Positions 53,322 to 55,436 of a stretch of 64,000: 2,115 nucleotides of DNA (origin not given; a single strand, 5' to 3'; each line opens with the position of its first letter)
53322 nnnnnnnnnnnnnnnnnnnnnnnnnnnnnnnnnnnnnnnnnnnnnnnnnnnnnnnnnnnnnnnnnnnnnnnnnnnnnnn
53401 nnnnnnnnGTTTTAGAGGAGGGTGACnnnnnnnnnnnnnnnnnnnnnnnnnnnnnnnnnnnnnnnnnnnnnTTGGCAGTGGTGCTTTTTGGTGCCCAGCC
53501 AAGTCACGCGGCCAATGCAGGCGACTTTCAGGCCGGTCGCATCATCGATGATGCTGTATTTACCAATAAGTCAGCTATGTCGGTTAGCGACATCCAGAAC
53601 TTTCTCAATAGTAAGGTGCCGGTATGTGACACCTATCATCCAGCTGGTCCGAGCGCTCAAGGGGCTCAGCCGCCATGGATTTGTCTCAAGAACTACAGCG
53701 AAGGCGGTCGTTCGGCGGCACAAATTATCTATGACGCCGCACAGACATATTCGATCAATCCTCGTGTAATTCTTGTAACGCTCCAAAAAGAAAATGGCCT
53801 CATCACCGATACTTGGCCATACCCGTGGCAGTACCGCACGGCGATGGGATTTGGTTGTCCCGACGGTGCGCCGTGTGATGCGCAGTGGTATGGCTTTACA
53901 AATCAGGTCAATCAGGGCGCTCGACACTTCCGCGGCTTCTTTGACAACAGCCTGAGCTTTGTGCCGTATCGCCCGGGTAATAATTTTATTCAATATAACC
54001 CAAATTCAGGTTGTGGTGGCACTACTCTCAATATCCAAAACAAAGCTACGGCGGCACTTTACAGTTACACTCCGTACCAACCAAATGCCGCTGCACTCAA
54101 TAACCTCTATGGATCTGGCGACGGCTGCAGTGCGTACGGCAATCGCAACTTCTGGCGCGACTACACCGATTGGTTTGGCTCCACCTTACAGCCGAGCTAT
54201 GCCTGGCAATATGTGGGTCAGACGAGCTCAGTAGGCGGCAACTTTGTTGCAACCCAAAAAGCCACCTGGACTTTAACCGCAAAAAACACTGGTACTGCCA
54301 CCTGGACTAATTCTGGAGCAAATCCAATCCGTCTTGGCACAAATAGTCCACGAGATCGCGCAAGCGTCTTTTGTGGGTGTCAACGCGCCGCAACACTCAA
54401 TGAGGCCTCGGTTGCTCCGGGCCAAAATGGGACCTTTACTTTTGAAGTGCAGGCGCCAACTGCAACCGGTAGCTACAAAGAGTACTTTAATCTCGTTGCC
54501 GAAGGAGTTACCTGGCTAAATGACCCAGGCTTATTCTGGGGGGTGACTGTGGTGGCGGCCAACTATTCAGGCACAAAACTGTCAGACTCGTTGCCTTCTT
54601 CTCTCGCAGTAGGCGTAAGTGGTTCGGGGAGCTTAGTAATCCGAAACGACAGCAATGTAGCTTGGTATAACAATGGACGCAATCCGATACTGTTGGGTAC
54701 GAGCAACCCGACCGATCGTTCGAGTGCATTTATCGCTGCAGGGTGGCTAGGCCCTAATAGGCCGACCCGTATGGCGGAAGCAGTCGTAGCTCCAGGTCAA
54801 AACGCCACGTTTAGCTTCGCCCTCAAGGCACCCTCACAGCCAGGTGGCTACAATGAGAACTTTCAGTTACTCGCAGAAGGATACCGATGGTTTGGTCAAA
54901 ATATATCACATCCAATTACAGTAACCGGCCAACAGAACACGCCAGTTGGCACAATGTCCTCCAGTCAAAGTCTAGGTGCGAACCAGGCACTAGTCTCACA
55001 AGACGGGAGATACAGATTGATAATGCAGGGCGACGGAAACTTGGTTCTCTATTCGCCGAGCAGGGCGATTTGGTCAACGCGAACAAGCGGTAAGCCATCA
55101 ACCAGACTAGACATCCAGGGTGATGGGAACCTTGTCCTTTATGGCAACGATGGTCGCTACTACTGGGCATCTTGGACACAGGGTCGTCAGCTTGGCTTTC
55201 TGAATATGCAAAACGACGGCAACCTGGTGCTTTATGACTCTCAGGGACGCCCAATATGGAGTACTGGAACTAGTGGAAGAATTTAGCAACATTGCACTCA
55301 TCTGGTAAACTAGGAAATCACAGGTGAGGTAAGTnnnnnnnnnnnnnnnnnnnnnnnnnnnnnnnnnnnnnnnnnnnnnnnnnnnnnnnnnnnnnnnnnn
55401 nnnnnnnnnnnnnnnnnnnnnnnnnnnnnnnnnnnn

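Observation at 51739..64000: ABC-transporter-dependent, fucose-containing surface-glycan cluster with an AT-rich glycosyltransferase segment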

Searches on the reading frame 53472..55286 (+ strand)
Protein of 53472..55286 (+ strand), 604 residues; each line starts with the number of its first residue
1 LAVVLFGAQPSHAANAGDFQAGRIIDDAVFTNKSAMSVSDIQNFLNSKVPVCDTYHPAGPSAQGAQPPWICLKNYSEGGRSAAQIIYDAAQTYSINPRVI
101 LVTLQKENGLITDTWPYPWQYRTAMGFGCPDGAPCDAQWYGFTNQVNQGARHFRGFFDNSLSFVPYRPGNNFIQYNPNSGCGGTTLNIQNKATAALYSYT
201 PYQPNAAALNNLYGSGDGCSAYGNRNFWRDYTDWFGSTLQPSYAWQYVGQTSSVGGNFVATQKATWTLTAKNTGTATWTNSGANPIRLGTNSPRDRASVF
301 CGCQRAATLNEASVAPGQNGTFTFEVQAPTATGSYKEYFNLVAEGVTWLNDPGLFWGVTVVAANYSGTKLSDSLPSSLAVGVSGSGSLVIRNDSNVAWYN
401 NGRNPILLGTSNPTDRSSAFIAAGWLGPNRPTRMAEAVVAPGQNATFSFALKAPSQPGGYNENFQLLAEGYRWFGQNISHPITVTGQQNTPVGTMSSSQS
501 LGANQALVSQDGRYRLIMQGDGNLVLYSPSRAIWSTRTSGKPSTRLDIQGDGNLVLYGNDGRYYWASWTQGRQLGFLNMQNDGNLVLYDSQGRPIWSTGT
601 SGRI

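Call 5: search_protein_families(library=pfam, proteins=[window:53472-55286:+], max_evalue=0.01)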
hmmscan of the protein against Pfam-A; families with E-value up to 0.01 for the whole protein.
window:53472-55286:+ (604 aa): 2 families
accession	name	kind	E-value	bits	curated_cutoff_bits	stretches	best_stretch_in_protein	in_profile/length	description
PF16158.11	N_BRCA1_IG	-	3.9e-17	63.2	28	2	390-484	20-108/108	Ig-like domain from next to BRCA1 gene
PF01453.30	B_lectin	-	3.2e-10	40.9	32.4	1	510-568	13-76/105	D-mannose binding lectin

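Call 73: search_solved_structures(query=window:53472-55283:+, max_evalue=0.1)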
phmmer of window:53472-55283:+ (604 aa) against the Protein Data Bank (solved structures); distinct sequences matched with E-value up to 0.1: 34.
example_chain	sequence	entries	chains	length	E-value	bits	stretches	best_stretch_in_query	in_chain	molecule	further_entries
3m7h_A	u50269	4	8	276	2.5e-22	82.4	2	505-597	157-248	Putidacin L1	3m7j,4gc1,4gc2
1dlp_A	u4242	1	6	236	1.1e-20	77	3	498-602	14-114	LECTIN SCAFET PRECURSOR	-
9pxi_F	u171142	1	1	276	2.6e-19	72.5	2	495-592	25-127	Pyocin L1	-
4le7_A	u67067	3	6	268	3.5e-19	72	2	511-597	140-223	Pyocin L1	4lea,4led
4oit_A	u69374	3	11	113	6.3e-19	71.2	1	494-597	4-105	LysM domain protein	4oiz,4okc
1xd6_A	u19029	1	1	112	8.2e-19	70.8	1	495-601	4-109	gastrodianin-4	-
9pxj_F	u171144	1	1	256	5.6e-17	64.7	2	498-589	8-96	Pyocin L2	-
1xd5_A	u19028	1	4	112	1e-16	63.9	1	510-601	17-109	antifungal protein GAFP-1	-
1kj1_D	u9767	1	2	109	3.5e-16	62.1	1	499-600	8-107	lectin II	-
1kj1_A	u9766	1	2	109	1.9e-15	59.7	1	497-600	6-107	lectin I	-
1bwu_Q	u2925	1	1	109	2.4e-15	59.4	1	498-600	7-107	PROTEIN (AGGLUTININ)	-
3a0c_A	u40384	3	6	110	2.4e-15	59.3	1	493-600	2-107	Mannose/sialic acid-binding lectin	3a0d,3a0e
1bwu_D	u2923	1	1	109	1.2e-14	57.1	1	512-600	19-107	PROTEIN (AGGLUTININ)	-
8a9m_A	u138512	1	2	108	1.4e-14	56.8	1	501-601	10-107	Agglutinin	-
1bwu_P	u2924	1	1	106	3.8e-14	55.4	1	498-598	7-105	PROTEIN (AGGLUTININ)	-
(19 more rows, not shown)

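Call 74: search_protein_families(library=ncbifam, proteins=[window:53472-55283:+], max_evalue=0.001)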
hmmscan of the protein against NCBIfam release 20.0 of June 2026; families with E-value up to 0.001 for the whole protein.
window:53472-55283:+ (604 aa): 1 family
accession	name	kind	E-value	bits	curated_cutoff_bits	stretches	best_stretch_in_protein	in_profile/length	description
NF033557.1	LLB_putidacin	subfamily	4.3e-27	95.2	275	2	545-603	160-218/274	putidacin L1 family lectin-like bacteriocin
